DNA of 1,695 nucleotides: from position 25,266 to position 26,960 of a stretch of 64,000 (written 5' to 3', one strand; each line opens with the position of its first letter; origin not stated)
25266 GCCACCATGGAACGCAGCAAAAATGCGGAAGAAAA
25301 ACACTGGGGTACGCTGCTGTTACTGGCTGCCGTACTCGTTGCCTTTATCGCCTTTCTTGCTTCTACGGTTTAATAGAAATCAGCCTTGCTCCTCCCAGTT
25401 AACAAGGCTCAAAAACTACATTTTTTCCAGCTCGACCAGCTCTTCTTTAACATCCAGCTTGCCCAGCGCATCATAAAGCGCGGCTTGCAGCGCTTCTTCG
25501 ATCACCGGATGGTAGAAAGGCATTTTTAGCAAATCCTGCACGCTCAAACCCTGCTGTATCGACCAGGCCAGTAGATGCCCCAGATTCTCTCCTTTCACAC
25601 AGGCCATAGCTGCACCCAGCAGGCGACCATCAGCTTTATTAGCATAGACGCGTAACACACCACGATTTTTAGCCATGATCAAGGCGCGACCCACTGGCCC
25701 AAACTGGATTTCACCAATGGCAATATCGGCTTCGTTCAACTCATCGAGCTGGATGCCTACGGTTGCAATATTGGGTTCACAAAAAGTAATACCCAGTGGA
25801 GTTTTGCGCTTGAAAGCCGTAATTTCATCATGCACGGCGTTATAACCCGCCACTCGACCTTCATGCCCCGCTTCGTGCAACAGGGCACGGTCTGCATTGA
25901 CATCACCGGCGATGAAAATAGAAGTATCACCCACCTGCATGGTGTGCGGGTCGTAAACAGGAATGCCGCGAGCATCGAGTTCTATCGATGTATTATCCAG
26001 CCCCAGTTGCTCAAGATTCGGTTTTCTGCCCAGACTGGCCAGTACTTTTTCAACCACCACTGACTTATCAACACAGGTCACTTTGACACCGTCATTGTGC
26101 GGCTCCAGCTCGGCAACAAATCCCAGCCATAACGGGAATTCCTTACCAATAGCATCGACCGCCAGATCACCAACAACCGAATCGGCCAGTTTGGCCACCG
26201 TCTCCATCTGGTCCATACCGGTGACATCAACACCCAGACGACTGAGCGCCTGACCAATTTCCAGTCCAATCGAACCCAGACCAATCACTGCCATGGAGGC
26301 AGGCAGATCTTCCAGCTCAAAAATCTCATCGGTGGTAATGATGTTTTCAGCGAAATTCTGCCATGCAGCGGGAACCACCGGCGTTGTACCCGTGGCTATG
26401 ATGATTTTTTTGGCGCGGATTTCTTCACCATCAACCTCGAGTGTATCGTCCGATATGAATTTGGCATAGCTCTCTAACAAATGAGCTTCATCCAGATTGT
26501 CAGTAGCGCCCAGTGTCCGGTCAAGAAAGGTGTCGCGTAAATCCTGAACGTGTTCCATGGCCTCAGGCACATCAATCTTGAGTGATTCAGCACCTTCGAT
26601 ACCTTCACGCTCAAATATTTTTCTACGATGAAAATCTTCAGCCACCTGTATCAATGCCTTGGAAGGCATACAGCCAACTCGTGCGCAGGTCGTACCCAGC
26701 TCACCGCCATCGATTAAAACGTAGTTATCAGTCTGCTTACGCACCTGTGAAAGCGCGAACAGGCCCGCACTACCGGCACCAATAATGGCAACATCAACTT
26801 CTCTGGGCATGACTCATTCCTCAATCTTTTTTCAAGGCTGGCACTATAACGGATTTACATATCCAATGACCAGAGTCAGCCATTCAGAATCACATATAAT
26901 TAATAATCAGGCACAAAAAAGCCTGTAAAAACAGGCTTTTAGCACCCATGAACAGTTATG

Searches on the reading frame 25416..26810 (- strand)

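Call 93: search_protein_families(library=pfam, proteins=[window:25416-26810:-], max_evalue=0.001)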
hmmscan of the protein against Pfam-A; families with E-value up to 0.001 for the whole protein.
window:25416-26810:- (464 aa): 9 families
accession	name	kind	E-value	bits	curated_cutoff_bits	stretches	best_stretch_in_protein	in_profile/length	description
PF07992.20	Pyr_redox_2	-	3.6e-36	125.5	26.1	1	6-318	2-291/291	Pyridine nucleotide-disulphide oxidoreductase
PF02852.28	Pyr_redox_dim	-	2.1e-17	63.8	25.3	1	341-444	4-109/110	Pyridine nucleotide-disulphide oxidoreductase, dimerisation domain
PF13738.12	Pyr_redox_3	-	1.8e-08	34.4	30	1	124-302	116-305/305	Pyridine nucleotide-disulphide oxidoreductase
PF13434.12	Lys_Orn_oxgnase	-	2.9e-06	27.1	21.3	1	125-191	140-209/339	L-lysine 6-monooxygenase/L-ornithine 5-monooxygenase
PF00070.33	Pyr_redox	-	4.9e-06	27.4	22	1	173-223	2-52/82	Pyridine nucleotide-disulphide oxidoreductase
PF01134.28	GIDA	-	1.7e-05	24.5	22.1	0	6-142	1-150/391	Glucose inhibited division protein A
PF02254.24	TrkA_N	-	0.00021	22.1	23.8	0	174-210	2-38/116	TrkA-N domain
PF03486.20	HI0933_like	-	0.00062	19.7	50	0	6-36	2-32/244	HI0933-like protein Rossmann domain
PF01262.27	AlaDh_PNT_C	-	0.00096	19.1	23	0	170-220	28-78/214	Alanine dehydrogenase/PNT, C-terminal domain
